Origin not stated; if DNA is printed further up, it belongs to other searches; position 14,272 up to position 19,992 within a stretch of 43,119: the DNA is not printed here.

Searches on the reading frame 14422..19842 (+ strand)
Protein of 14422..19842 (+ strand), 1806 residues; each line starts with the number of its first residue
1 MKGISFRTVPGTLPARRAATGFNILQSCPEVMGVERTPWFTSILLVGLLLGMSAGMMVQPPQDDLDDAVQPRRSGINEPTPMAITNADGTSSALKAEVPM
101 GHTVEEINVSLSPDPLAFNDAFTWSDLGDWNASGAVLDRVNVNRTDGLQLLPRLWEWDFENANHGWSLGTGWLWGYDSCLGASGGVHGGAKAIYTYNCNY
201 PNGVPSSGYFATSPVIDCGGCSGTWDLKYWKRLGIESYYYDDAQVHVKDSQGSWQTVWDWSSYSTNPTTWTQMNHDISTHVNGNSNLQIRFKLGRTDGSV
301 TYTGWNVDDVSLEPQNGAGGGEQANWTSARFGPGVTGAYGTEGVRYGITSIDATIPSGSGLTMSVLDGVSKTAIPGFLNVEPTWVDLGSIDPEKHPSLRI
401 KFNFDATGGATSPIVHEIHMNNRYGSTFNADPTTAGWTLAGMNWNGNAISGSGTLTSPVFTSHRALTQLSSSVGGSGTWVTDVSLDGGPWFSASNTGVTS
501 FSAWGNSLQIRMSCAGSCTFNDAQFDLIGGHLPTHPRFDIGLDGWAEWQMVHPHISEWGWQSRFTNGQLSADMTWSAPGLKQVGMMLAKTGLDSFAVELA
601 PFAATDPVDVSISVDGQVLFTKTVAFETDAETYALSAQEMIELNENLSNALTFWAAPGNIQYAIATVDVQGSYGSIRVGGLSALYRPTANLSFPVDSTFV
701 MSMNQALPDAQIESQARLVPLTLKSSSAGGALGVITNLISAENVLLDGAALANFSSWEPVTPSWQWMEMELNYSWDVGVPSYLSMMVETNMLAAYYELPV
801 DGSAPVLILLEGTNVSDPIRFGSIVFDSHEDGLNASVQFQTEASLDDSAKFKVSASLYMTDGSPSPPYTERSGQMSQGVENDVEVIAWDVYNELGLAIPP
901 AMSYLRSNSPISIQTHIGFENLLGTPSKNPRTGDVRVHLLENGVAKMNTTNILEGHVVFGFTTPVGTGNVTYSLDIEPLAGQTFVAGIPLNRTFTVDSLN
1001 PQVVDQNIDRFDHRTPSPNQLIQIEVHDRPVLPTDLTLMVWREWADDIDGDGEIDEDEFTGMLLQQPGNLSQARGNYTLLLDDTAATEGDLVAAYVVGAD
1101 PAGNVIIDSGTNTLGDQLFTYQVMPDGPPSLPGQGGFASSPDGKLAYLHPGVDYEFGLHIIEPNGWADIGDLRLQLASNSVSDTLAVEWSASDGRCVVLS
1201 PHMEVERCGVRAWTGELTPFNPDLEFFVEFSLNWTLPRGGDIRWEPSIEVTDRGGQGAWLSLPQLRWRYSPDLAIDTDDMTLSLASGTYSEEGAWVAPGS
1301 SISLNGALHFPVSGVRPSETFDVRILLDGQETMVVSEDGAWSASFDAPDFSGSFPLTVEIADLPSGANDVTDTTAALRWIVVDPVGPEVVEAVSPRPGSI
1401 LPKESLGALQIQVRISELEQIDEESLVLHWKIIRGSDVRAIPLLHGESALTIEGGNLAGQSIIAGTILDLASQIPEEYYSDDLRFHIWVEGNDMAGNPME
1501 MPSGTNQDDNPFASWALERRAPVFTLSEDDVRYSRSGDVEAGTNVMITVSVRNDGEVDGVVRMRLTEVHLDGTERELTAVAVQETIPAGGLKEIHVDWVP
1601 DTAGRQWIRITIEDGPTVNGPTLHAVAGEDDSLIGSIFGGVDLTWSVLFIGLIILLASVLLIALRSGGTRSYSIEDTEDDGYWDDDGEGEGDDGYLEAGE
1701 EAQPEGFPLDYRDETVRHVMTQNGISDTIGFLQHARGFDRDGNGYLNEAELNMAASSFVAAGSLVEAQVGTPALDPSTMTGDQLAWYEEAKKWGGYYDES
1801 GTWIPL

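Call 19: search_protein_families(library=pfam, proteins=[window:14422-19842:+], max_evalue=0.01)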
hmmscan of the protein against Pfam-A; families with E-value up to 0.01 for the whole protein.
window:14422-19842:+ (1806 aa): 4 families
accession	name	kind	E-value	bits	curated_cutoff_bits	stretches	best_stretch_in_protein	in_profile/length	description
PF00036.39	EF-hand_1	-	2.1e-05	24.2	25.4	0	1047-1063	10-26/29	EF hand domain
PF13405.12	EF-hand_6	-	0.00035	20.5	25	0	1738-1754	9-25/30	EF-hand domain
PF13833.12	EF-hand_8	-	0.001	19.2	28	0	1044-1064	32-52/54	EF-hand domain pair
PF07705.17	CARDB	-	0.0075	16.9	22.7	0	1536-1618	12-89/101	CARDB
